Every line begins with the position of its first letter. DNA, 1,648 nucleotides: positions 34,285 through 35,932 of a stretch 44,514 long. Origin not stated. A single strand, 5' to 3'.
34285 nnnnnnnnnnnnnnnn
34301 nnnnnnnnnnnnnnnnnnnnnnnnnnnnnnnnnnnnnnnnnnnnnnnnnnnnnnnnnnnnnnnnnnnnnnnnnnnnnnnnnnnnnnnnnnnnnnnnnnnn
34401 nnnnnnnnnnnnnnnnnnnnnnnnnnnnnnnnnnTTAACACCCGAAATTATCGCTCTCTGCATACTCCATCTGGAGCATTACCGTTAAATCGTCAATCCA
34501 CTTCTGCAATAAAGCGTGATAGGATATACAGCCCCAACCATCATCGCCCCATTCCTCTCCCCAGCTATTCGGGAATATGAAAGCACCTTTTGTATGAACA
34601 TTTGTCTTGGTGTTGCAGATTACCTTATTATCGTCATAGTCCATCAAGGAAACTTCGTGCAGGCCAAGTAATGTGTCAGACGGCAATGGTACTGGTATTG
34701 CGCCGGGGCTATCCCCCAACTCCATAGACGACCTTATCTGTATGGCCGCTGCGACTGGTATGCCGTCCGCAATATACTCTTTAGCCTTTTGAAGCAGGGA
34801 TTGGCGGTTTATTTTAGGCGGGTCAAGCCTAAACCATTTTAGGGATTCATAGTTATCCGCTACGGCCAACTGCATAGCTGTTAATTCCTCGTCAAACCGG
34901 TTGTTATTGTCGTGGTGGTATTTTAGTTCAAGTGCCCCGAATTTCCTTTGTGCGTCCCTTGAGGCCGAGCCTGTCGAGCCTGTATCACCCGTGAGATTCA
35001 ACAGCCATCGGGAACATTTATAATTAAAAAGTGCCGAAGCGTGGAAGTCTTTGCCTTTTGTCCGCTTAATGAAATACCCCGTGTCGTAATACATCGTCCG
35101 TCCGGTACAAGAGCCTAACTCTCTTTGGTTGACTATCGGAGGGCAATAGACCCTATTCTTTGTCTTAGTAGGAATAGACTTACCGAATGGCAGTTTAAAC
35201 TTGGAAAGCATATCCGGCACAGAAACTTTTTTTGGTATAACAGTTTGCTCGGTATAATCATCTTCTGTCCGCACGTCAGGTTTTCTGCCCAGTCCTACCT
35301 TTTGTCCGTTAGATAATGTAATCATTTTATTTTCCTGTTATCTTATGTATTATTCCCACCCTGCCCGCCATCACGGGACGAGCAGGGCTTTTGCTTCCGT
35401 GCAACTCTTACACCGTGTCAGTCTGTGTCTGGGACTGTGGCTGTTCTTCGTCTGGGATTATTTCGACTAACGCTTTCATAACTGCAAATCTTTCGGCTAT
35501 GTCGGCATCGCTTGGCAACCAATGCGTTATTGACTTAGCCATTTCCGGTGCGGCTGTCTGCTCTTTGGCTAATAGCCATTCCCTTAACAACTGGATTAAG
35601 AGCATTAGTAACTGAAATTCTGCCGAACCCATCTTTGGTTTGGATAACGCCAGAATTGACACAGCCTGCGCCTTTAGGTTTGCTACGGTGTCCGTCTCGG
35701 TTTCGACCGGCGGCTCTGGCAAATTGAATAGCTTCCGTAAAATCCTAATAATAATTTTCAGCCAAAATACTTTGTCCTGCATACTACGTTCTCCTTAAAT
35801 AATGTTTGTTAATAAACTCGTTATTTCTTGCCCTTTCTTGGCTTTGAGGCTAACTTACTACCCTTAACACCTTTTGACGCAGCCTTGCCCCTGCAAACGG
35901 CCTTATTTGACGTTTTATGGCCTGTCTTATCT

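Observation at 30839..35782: Translationally welded accessory cassette mixing DNA-modification, nuclease and two Cys-peptidase-fold genes (candidate anti-defence / takeover module)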

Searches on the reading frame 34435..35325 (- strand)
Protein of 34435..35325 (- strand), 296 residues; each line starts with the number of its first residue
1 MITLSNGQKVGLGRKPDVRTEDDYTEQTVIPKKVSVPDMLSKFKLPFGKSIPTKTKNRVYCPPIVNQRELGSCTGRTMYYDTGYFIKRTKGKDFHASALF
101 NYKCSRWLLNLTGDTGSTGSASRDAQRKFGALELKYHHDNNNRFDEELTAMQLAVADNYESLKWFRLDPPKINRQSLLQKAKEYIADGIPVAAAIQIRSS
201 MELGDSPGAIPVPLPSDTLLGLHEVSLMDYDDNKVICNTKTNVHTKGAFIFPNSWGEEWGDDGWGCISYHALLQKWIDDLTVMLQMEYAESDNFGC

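Call 5: search_protein_families(library=pfam, proteins=[window:34435-35325:-], max_evalue=0.1)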
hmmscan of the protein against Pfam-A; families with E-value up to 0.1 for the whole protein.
window:34435-35325:- (296 aa): 1 family
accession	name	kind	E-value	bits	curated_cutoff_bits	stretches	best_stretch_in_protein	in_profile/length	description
PF00112.29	Peptidase_C1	-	5.4e-05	23.8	20.7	1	61-267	14-202/220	Papain family cysteine protease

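Call 6: search_protein_families(library=phrogs, proteins=[window:34435-35325:-], max_evalue=0.01)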
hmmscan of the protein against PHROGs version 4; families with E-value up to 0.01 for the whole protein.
window:34435-35325:- (296 aa): 1 family
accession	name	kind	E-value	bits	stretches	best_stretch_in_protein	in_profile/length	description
phrog_16701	-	other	0.0002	21.9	1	190-272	149-216/234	peptidase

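Call 11: find_related_loci(query=window:34435-35325:-, collection=viral_contigs, flank=10000)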
Query window:34435-35325:- (296 aa) in viral_contigs; peptide patterns used: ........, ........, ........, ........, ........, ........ (x = any residue, [..] = any of these).
2 stretches matched a pattern, but none encodes a relative of the query by tblastn (E <= 1e-3).

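Call 14: find_encoding_contigs(protein=window:34435-35325:-, flank=10000, max_places=10)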
Protein window:34435-35325:- (296 aa): 9 contigs read that carry it; 8 places shown.
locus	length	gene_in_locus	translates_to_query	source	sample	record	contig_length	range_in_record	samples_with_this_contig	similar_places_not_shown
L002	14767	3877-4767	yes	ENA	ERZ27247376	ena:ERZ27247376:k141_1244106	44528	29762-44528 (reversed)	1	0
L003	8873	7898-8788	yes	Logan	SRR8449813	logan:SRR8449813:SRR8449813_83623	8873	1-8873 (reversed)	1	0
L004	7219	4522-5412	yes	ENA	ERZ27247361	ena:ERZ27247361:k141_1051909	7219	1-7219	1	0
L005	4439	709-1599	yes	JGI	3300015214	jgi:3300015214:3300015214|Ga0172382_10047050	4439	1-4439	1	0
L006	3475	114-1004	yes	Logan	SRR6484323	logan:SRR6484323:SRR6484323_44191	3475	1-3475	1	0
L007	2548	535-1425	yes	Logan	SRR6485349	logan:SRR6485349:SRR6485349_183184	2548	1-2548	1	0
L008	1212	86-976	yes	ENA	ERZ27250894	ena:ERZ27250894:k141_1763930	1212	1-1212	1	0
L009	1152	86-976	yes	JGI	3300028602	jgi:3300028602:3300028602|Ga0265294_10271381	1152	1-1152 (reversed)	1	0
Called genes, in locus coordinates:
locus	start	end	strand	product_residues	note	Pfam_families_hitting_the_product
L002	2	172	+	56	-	?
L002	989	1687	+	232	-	PF01695:IstB_IS21, PF00308:Bac_DnaA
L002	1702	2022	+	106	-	-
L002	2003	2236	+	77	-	-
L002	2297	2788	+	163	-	-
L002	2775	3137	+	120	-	PF24746:DUF7694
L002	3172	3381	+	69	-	-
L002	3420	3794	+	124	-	-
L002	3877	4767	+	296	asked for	-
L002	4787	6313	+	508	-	PF01555:N6_N4_Mtase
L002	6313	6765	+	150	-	-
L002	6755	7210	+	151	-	-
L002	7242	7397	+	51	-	-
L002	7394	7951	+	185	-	-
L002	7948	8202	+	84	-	-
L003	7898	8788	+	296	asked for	-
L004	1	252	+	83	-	?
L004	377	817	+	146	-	-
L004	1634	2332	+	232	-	PF01695:IstB_IS21, PF00308:Bac_DnaA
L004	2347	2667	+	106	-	-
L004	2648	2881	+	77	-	-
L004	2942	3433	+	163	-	-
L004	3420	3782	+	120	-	PF24746:DUF7694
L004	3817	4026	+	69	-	-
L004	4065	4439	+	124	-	-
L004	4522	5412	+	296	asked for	-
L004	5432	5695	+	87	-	-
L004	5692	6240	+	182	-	PF01844:HNH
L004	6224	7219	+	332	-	?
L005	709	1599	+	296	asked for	-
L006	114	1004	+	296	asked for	-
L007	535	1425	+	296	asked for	-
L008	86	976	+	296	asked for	-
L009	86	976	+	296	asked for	-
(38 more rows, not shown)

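Call 15: find_homologous_proteins(query=window:34435-35325:-)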
Query window:34435-35325:- (296 aa): 11 proteins with E <= 0.001 among 683 candidates.
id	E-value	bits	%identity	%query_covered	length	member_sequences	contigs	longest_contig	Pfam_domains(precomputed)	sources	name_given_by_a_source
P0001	7.4e-201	684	98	100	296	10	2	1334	-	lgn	-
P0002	2.7e-81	291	50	99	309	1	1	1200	-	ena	-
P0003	5.4e-44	169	34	97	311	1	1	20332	PF00112.30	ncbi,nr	ncbi:MAG: cysteine protease [Methanotrichaceae archaeon]|nr:cysteine protease [Methanotrichaceae arc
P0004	2.3e-40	157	33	99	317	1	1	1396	PF00112.30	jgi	-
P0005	3.5e-40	156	35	97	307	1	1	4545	PF00112.30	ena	-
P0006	4.2e-40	156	35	97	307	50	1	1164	PF00112.30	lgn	-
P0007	1.7e-38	151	34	97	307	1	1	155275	PF00112.30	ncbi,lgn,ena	-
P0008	3.0e-28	117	32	96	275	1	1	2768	PF00112.30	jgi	jgi:C1A family cysteine protease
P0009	1.5e-22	99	36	70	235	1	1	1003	-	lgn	-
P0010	1.9e-12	65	32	71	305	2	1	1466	PF00112.30,PF07833.17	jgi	-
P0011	8.2e-10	57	27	80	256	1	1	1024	PF00112.30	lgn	-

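Call 16: find_encoding_contigs(protein=P0003, flank=8000, max_places=3)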
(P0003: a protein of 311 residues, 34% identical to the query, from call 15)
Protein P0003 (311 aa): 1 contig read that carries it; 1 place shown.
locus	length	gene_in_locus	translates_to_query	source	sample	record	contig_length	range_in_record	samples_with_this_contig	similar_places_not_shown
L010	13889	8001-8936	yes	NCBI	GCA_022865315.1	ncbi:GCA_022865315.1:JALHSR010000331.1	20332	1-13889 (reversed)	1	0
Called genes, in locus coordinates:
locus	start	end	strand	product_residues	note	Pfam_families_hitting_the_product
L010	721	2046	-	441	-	PF00070:Pyr_redox (faint), PF00890:FAD_binding_2 (faint), PF01266:DAO (weak), PF01593:Amino_oxidase, PF03486:HI0933_like (faint), PF07992:Pyr_redox_2 (faint), PF12831:FAD_oxidored (weak), PF13450:NAD_binding_8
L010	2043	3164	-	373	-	PF01435:Peptidase_M48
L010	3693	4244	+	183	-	-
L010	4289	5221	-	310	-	PF23023:Anti-Pycsar_Apyc1, PF00753:Lactamase_B, PF13691:Lactamase_B_4, PF12706:Lactamase_B_2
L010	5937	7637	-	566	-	PF00989:PAS (faint), PF13188:PAS_8 (weak), PF13426:PAS_9 (weak), PF00512:HisKA, PF02518:HATPase_c, PF00072:Response_reg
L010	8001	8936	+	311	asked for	PF00112:Peptidase_C1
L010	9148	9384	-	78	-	-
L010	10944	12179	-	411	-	PF03415:Peptidase_C11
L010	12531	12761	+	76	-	PF25608:NAL1_N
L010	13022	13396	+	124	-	PF25819:Nal1_C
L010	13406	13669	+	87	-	PF25819:Nal1_C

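Call 17: find_encoding_contigs(protein=P0007, flank=8000, max_places=3)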
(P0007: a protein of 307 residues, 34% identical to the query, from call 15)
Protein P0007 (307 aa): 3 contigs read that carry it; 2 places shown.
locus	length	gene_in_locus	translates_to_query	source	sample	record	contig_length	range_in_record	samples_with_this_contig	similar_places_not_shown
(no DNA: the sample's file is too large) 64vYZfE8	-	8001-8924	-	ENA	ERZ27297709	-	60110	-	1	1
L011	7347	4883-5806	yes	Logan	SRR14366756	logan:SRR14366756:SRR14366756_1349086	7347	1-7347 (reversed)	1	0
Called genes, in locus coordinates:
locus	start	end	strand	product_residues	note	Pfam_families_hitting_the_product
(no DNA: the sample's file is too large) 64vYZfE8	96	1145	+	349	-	PF12679:ABC2_membrane_2, PF12698:ABC2_membrane_3, PF01061:ABC2_membrane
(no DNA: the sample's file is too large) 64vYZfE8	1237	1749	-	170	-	-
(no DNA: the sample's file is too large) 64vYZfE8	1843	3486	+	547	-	PF01663:Phosphodiest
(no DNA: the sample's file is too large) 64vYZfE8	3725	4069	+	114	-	PF01253:SUI1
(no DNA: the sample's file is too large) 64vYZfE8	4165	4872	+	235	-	PF01177:Asp_Glu_race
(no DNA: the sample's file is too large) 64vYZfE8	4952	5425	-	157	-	PF01451:LMWPc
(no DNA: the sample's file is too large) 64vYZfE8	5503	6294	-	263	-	PF00196:GerE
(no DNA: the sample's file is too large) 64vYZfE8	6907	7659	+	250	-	PF00578:AhpC-TSA, PF08534:Redoxin, PF10417:1-cysPrx_C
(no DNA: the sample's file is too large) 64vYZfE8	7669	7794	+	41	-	-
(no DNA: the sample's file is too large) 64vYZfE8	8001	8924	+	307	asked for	PF00112:Peptidase_C1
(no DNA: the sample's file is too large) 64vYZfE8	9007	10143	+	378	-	-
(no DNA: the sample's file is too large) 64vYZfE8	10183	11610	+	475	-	PF01244:Peptidase_M19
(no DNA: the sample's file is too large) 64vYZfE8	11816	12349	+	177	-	PF07617:DUF1579 (faint)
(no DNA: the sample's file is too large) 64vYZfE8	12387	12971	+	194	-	-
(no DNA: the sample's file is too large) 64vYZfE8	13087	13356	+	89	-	-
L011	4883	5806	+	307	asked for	PF00112:Peptidase_C1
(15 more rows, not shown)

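Call 18: find_encoding_contigs(protein=P0005, flank=8000, max_places=3)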
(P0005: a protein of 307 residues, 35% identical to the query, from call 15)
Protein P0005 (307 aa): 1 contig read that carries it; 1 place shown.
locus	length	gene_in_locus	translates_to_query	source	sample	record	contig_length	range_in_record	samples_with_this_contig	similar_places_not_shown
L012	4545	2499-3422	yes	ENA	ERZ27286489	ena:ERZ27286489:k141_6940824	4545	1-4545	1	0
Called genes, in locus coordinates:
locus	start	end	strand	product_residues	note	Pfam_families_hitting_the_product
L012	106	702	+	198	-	PF18962:Por_Secre_tail (faint)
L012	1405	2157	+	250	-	PF00578:AhpC-TSA, PF08534:Redoxin, PF10417:1-cysPrx_C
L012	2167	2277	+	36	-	-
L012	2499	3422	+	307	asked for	PF00112:Peptidase_C1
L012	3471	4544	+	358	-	?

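Call 28: search_dna_similar(query=window:34435-35325:-, collection=phages, mode=protein, max_rows=40, max_evalue=0.001)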
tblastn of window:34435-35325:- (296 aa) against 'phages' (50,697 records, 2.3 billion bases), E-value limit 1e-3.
Records with a match: 2; places in all: 2; records where one place covers at least 80% of the query: 0.
Best place of each record, by identity: <60% 2.
By first word of the organism name: Alicyclobacillus 1; uncultured 1.
By host as written in the record: Alicyclobacillus acidoterrestris MMB007 1; - 1.
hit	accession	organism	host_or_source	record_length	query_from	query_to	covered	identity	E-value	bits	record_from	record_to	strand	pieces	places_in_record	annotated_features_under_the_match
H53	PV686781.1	Alicyclobacillus phage MMB025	Alicyclobacillus acidoterrestris MMB007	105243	29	233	69%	24.5%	7e-6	53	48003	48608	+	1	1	endolysin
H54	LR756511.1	uncultured phage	metagenomic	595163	49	234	63%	24.6%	1e-5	53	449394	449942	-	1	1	record has no annotation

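Call 32: get_annotated_region(hit=H53, flank=3000)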
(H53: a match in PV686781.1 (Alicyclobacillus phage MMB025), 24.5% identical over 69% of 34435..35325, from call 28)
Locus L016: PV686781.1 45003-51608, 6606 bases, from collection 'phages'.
description: Alicyclobacillus phage MMB025, complete genome.
organism: Alicyclobacillus phage MMB025 (NCBI taxid 3425951)
taxonomy: Viruses
host: Alicyclobacillus acidoterrestris MMB007; source: -; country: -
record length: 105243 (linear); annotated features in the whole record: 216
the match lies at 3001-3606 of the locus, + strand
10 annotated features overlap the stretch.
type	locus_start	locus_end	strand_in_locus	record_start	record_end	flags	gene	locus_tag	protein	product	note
CDS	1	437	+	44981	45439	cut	-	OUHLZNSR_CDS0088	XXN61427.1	virion structural protein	head and packaging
CDS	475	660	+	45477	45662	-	-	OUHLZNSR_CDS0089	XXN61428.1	hypothetical protein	-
CDS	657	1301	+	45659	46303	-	-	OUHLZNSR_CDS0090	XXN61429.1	tail fiber protein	tail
CDS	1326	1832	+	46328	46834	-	-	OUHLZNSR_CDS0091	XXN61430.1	enoyl-CoA hydratase/carnithine racemase-like protein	moron, auxiliary metabolic gene and host takeover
CDS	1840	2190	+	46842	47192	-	-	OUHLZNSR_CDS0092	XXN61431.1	hypothetical protein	-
CDS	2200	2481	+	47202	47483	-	-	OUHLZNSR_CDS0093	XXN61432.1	hypothetical protein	-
CDS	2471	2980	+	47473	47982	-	-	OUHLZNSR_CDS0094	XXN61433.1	HNH endonuclease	DNA, RNA and nucleotide metabolism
CDS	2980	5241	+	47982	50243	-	-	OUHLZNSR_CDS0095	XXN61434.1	endolysin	lysis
CDS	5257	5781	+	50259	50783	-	-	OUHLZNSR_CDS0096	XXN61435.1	hypothetical protein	-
CDS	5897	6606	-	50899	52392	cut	-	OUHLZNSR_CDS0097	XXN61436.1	integrase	integration and excision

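Call 37: search_solved_structures(query=window:34435-35325:-, max_evalue=0.01, show_alignments=1)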
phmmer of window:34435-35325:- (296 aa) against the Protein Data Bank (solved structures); distinct sequences matched with E-value up to 0.01: 1.
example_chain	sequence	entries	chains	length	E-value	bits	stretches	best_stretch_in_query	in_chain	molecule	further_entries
3ois_A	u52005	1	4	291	0.0059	19.3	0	179-274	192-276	Cysteine protease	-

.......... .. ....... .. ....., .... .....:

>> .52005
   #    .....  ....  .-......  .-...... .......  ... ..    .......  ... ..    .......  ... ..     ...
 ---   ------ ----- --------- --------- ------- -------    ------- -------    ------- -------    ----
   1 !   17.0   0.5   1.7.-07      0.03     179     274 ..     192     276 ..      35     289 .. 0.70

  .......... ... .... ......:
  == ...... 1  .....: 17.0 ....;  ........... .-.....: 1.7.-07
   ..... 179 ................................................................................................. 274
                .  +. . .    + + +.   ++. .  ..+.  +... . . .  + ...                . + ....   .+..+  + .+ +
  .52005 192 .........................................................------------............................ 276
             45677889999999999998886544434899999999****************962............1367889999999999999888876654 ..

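Call 63: search_protein_families(library=pfam, proteins=[L004:5692-6240:+], max_evalue=0.05)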
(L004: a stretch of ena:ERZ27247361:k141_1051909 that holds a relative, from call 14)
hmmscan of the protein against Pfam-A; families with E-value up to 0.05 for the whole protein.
L004:5692-6240:+ (182 aa): 2 families
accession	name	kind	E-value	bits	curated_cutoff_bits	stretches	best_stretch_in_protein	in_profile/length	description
PF01844.29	HNH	-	7.1e-11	42.5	21.4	1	126-172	1-46/47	HNH endonuclease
PF00628.35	PHD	-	0.026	15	24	1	155-173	8-26/47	PHD-finger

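Call 78: search_protein_families(library=padloc, proteins=[window:34435-35325:-], max_evalue=0.01)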
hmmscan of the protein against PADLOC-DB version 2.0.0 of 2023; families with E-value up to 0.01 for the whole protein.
window:34435-35325:- (296 aa): 0 families

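Call 79: search_protein_families(library=ncbifam, proteins=[window:34435-35325:-], max_evalue=0.01)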
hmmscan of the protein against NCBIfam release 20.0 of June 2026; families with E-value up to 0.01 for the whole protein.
window:34435-35325:- (296 aa): 0 families

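Call 96: search_protein_families(library=pfam, proteins=[L016:2980-5241:+, L016:1326-1832:+], max_evalue=0.01)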
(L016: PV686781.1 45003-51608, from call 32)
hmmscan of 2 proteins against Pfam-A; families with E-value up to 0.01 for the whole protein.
L016:2980-5241:+ (753 aa): 7 families
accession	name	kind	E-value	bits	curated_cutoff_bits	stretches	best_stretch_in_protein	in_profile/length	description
PF08924.17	Rv2525c_GlyHyd-like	-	1e-28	101.2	27.2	1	403-572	1-196/198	Rv2525c-like, glycoside hydrolase-like domain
PF01471.23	PG_binding_1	-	1.7e-18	67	23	1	603-659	2-57/57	Putative peptidoglycan binding domain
PF00112.29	Peptidase_C1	-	3e-06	27.9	20.7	1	39-225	14-196/220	Papain family cysteine protease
PF13529.12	Peptidase_C39_2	-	5.9e-05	24.1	24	1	116-210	56-134/143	Peptidase_C39 like family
PF09374.15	PG_binding_3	-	8.6e-05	23.1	24.6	0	643-660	15-32/76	Predicted Peptidoglycan domain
PF02369.22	Big_1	-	0.00012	22.5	34.9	1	303-355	29-81/93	Bacterial Ig-like domain (group 1)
PF10670.15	DUF4198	-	0.0019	18.8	34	1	295-341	148-196/209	Domain of unknown function (DUF4198)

L016:1326-1832:+ (168 aa): 0 families

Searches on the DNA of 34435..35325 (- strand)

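Call 56: search_rna_families(source=L004, start=5300, end=6600, threshold=evalue, max_evalue=1)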
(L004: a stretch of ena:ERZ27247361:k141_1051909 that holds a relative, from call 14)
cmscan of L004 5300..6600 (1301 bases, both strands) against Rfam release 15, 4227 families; matches with E-value up to 1: 0.
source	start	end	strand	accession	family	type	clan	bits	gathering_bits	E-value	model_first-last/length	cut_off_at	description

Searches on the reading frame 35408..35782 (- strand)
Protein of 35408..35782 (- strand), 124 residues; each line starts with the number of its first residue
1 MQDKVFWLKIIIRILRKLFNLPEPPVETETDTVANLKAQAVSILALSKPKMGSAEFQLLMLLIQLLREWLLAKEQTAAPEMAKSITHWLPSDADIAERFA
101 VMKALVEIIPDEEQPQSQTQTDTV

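Call 5: search_protein_families(library=pfam, proteins=[window:35408-35782:-], max_evalue=0.1)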
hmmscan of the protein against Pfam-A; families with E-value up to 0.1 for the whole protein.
window:35408-35782:- (124 aa): 0 families

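Call 6: search_protein_families(library=phrogs, proteins=[window:35408-35782:-], max_evalue=0.01)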
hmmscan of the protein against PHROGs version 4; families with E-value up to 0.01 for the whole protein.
window:35408-35782:- (124 aa): 0 families

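Call 78: search_protein_families(library=padloc, proteins=[window:35408-35782:-], max_evalue=0.01)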
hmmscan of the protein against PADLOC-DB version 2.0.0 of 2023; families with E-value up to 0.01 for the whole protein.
window:35408-35782:- (124 aa): 0 families

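Call 79: search_protein_families(library=ncbifam, proteins=[window:35408-35782:-], max_evalue=0.01)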
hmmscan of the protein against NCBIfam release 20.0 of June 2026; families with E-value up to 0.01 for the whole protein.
window:35408-35782:- (124 aa): 0 families
